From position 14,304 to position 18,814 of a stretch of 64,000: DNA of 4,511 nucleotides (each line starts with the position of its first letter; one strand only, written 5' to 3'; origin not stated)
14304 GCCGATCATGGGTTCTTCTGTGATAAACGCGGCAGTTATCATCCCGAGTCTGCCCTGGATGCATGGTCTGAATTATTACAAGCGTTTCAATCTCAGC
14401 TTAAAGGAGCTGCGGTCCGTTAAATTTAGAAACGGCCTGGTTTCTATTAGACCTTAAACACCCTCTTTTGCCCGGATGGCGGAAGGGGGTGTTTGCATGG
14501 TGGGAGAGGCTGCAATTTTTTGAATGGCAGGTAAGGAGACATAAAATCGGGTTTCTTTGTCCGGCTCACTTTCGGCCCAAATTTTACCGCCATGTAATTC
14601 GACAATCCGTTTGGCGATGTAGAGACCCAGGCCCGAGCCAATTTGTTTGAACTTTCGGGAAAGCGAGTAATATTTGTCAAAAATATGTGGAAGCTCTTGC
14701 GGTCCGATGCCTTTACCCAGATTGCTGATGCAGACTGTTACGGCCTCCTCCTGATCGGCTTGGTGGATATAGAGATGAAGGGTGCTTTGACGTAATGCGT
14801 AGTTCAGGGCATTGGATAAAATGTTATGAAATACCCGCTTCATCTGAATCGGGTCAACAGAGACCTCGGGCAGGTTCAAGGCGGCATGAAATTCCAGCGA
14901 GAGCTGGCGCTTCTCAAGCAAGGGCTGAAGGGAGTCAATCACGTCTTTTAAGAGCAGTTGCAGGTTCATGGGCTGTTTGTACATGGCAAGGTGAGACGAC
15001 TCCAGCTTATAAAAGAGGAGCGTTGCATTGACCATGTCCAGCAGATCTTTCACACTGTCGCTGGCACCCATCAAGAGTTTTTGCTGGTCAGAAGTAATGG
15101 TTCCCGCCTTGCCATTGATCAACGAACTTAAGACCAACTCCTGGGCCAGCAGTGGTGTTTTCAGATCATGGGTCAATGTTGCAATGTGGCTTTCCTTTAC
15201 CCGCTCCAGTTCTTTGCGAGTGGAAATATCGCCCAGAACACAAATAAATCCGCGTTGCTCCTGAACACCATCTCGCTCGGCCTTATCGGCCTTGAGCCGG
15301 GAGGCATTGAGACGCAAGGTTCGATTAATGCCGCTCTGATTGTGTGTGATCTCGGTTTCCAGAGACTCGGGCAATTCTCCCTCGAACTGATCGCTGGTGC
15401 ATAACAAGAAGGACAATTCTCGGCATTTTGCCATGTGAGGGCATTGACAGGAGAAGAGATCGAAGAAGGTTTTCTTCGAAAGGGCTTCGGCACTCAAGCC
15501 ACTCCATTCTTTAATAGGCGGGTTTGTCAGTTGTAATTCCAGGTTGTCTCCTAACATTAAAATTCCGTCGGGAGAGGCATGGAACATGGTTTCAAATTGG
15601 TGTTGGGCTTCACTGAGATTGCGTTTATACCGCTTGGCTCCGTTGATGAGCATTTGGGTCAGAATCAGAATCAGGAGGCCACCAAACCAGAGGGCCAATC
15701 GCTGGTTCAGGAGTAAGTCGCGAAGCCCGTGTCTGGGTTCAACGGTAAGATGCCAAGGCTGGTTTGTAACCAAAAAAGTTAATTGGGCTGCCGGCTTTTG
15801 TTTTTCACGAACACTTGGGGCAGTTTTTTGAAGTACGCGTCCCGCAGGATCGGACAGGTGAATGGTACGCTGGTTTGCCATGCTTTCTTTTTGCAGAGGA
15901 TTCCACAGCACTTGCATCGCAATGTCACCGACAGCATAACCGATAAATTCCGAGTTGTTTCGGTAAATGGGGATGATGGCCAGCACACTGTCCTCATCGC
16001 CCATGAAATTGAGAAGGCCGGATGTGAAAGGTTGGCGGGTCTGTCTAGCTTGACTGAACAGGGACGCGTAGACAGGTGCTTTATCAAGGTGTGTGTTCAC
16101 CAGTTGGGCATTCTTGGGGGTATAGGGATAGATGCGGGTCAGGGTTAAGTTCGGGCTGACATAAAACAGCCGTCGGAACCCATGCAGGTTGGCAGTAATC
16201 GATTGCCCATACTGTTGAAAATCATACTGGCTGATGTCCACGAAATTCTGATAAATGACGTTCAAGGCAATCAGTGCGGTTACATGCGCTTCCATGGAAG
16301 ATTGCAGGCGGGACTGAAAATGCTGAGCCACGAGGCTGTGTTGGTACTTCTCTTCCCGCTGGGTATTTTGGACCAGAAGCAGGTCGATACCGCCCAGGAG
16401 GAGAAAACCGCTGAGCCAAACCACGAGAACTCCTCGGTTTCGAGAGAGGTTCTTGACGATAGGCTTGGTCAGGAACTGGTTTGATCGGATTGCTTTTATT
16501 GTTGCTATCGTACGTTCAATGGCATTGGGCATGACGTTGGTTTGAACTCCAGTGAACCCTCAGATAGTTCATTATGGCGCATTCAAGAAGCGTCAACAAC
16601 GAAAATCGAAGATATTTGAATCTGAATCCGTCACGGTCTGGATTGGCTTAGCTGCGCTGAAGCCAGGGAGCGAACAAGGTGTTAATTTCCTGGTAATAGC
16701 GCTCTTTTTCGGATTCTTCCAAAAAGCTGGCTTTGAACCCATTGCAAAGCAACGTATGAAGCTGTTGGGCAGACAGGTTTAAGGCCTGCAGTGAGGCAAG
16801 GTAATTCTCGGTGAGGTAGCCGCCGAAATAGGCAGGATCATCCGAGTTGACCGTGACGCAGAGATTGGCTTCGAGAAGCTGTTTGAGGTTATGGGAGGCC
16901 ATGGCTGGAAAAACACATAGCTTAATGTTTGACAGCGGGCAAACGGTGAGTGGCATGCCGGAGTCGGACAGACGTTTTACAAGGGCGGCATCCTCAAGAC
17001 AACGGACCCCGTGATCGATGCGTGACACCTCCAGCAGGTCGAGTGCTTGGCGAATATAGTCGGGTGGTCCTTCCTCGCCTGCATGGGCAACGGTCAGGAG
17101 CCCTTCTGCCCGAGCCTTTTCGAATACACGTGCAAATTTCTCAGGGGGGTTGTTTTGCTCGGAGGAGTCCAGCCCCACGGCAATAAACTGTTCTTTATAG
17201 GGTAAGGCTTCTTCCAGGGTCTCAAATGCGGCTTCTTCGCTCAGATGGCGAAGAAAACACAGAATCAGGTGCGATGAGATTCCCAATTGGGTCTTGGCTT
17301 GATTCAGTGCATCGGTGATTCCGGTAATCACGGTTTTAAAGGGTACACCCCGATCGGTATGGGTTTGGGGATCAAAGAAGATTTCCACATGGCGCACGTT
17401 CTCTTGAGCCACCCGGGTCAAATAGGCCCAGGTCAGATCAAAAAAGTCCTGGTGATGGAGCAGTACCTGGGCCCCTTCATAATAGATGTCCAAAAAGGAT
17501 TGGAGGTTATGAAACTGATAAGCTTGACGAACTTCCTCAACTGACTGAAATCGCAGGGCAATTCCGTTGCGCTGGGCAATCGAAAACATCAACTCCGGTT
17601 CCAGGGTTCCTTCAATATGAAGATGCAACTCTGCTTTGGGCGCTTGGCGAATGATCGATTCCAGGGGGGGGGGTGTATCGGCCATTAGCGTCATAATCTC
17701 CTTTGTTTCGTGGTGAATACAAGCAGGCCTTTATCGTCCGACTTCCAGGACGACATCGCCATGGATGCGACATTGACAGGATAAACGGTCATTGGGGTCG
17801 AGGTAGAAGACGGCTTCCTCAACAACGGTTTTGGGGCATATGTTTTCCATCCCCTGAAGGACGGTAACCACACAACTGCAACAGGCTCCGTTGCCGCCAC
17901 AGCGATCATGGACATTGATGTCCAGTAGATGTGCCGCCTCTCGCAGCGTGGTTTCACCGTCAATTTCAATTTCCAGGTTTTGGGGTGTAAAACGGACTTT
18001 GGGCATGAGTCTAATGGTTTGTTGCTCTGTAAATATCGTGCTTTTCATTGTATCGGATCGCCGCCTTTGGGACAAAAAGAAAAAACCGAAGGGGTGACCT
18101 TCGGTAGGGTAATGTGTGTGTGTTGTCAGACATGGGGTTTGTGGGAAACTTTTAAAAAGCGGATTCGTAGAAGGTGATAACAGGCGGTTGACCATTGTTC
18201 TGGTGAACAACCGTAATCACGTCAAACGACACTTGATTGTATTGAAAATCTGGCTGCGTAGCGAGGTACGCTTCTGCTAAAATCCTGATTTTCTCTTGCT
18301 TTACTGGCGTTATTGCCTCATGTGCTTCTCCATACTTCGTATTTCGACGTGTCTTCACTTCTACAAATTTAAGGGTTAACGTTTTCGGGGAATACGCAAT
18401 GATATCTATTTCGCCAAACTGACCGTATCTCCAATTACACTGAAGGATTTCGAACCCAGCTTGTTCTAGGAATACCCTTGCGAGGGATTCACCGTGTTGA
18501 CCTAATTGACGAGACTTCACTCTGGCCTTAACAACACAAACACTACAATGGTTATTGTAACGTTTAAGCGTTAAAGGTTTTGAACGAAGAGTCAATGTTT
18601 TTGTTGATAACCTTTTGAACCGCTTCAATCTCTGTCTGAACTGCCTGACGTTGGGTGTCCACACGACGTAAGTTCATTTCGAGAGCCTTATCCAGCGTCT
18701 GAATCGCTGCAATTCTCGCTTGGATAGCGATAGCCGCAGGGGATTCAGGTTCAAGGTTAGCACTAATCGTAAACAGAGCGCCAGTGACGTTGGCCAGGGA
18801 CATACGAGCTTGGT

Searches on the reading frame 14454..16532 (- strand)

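Call 9: search_protein_families(library=pfam, proteins=[window:14454-16532:-], max_evalue=0.01)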
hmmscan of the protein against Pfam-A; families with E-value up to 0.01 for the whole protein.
window:14454-16532:- (692 aa): 5 families
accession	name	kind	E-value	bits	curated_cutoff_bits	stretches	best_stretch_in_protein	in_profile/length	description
PF02518.31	HATPase_c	-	4.9e-26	91.8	26.4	1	560-669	2-109/111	Histidine kinase-, DNA gyrase B-, and HSP90-like ATPase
PF02743.24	dCache_1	-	4.8e-07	30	45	1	56-234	2-180/240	Cache domain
PF00512.31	HisKA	-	1.8e-06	28.3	26.9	1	448-512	4-65/66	His Kinase A (phospho-acceptor) domain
PF00989.32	PAS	-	0.0046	17.4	22.6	0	312-361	2-51/113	PAS fold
PF08448.16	PAS_4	-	0.0054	17.4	23.1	0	317-363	1-47/110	PAS fold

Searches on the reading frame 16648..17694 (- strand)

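Call 9: search_protein_families(library=pfam, proteins=[window:16648-17694:-], max_evalue=0.01)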
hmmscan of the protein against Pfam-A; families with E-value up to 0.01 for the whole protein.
window:16648-17694:- (348 aa): 1 family
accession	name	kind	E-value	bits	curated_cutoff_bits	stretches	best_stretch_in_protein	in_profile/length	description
PF00962.28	A_deaminase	-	1.4e-90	304.2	27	1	19-338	1-328/330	Adenosine deaminase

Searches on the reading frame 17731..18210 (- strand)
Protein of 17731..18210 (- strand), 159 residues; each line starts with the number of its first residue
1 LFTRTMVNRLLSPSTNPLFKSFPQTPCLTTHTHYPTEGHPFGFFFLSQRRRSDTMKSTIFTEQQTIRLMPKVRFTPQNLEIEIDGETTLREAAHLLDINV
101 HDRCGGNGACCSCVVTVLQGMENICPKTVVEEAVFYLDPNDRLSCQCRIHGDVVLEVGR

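Call 9: search_protein_families(library=pfam, proteins=[window:17731-18210:-], max_evalue=0.01)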
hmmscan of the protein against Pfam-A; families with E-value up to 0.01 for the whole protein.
window:17731-18210:- (159 aa): 1 family
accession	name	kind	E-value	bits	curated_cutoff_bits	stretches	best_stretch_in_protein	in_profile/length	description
PF00111.32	Fer2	-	4.6e-08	33.3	21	1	76-149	5-76/77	2Fe-2S iron-sulfur cluster binding domain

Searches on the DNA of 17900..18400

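Call 55: search_with_rna_model(model_id=R1, source=window, start=17900, end=18400, filters=off, max_evalue=10, show_alignments=1)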
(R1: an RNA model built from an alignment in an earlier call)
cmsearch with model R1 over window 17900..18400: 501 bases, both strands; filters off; matches with E-value up to 10: 7.
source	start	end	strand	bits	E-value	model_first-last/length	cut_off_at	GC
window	18071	18161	-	20.1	0.00015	1-78/78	no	0.44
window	18237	18304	+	4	0.76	1-78/78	no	0.41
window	18362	18392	-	1.8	2.4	1-78/78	no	0.35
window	18354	18372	+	0.8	4.1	1-78/78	no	0.21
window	17990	18000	-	0.1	5.8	28-38/78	no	0.36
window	18085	18105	+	-0.6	8.6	44-64/78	no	0.62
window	18216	18232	+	-0.7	8.8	1-78/78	no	0.47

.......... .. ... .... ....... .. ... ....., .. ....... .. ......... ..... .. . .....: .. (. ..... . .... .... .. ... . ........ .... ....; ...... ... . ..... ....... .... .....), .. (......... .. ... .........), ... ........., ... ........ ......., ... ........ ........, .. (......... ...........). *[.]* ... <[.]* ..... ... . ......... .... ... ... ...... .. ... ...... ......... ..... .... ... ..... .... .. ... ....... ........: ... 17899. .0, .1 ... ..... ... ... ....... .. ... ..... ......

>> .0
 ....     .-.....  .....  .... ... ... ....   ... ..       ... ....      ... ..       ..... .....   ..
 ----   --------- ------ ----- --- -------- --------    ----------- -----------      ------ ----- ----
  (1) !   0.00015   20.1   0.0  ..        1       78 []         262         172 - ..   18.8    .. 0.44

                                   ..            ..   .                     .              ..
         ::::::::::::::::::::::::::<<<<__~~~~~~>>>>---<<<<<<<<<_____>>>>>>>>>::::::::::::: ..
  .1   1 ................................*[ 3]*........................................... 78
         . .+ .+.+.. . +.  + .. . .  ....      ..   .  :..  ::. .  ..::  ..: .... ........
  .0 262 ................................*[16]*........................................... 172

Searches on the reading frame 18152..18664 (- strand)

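Call 9: search_protein_families(library=pfam, proteins=[window:18152-18664:-], max_evalue=0.01)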
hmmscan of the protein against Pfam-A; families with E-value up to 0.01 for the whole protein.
window:18152-18664:- (170 aa): 2 families
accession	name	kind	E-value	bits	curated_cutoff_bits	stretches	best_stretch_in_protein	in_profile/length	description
PF02021.23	UPF0102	-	6.5e-26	91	23.6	1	58-152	1-80/80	Uncharacterised protein family UPF0102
PF08378.17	NERD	-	0.00072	20.5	22.1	1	55-116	2-67/111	Nuclease-related domain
